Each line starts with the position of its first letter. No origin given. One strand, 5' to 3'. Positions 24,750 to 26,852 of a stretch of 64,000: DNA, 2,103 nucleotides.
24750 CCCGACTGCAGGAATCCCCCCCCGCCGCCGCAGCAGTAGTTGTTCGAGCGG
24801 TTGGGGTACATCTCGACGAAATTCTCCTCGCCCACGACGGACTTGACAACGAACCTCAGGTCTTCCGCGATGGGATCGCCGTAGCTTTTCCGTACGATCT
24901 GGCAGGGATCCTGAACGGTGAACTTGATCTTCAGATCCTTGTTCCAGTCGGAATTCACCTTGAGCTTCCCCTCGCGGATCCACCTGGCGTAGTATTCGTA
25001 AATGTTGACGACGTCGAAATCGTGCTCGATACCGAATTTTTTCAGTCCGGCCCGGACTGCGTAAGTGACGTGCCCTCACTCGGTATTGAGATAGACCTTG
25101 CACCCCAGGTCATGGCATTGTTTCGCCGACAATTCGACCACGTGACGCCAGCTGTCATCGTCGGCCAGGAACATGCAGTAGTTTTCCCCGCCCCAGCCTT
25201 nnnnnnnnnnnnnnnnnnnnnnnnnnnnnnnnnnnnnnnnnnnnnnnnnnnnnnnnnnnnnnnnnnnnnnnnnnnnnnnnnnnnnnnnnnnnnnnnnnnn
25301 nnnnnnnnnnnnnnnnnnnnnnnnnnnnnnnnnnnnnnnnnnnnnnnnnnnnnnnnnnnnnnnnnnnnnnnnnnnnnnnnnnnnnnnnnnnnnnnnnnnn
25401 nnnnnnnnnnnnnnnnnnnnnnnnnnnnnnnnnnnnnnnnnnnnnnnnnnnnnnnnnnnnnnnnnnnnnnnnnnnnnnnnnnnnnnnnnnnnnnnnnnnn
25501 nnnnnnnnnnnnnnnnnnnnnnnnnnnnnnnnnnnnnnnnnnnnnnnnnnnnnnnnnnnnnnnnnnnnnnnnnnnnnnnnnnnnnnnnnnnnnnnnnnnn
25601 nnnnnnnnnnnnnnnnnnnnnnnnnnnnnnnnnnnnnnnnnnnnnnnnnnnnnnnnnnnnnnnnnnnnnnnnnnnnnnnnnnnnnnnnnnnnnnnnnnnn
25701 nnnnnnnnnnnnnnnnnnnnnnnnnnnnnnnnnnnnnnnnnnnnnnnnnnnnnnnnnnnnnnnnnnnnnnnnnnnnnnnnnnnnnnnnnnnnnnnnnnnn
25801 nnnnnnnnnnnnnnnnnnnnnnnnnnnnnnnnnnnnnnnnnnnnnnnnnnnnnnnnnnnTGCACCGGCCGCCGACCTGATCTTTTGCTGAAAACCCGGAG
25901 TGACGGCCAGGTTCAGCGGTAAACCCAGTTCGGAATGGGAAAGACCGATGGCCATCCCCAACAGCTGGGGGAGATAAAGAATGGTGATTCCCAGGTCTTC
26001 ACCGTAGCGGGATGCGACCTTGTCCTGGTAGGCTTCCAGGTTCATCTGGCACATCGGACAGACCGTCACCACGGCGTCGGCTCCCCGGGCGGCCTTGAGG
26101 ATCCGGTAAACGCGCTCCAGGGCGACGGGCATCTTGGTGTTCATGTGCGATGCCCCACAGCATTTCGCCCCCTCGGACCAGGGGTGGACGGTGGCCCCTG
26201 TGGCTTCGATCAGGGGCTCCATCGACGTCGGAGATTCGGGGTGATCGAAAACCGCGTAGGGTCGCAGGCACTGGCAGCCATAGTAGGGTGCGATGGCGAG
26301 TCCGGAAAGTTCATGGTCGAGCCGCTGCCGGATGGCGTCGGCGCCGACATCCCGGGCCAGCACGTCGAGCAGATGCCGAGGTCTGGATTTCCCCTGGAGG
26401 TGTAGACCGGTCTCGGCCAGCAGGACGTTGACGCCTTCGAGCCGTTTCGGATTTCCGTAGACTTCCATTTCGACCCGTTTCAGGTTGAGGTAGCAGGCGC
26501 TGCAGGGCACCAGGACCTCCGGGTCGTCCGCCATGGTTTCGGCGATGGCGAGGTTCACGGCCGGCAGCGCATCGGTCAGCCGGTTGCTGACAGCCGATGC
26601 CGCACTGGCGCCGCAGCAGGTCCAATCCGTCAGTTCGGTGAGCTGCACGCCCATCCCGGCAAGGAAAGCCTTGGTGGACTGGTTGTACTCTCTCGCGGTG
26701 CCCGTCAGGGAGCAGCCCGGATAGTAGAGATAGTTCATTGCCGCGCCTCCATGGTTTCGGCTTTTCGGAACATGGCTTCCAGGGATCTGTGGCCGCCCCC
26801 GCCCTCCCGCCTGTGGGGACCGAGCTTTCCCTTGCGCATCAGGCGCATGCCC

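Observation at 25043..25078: In-frame UGA at a conserved Cys position of the HdrD-like gene with a downstream hairpin: predicted selenocysteine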

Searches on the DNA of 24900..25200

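Call 21: search_rna_families(source=window, start=24900, end=25200, threshold=evalue, max_evalue=10, show_alignments=3)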
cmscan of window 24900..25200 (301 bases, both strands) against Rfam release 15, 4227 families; matches with E-value up to 10: 0.
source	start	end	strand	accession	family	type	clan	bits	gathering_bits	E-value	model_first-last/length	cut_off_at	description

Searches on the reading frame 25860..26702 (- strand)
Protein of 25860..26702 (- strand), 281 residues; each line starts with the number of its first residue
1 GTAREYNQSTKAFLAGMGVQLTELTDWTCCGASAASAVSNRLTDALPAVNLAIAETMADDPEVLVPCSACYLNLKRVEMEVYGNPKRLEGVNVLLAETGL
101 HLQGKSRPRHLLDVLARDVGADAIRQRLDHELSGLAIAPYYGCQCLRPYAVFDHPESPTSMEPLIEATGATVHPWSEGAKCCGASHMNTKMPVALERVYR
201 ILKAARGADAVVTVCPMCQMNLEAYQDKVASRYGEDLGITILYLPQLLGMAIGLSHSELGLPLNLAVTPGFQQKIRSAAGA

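Call 7: search_protein_families(library=pfam, proteins=[window:25860-26702:-], max_evalue=0.01)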
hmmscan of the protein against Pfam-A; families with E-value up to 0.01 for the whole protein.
window:25860-26702:- (281 aa): 1 family
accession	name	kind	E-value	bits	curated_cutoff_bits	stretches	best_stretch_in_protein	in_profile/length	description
PF02754.22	CCG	-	4.1e-20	72.1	20.6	2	139-222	3-84/85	Cysteine-rich domain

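Call 8: search_protein_families(library=ncbifam, proteins=[window:25860-26702:-], max_evalue=0.01)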
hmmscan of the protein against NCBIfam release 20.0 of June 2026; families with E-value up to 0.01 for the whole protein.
window:25860-26702:- (281 aa): 6 families
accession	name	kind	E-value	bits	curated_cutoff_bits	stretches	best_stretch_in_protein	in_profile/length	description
NF042965.1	MFR_anch_SdhE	equivalog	2.8e-46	158.3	500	1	3-265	15-275/282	8-methylmenaquinol:fumarate reductase membrane anchor subunit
TIGR03288.1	CoB_CoM_SS_B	equivalog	1e-44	153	345.15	1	7-269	18-284/290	CoB--CoM heterodisulfide reductase subunit B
NF041780.1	hetero_SS_HdrB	equivalog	3.1e-17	62.8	450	1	8-255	23-284/304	ferredoxin:CoB-CoM heterodisulfide reductase subunit HdrB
NF045670.1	quin_L_LdhH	equivalog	1.2e-06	27.1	800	1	137-229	469-559/706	L-lactate dehydrogenase (quinone) large subunit LdhH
NF045663.1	diclust_near_Sec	equivalog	0.00028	19.1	530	0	28-80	458-509/759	pyridine nucleotide-disulfide oxidoreductase/dicluster-binding protein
NF004898.0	PRK06259.1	equivalog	0.00044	19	385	1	179-230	416-471/488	fumarate reductase (CoM/CoB) subunit TfrB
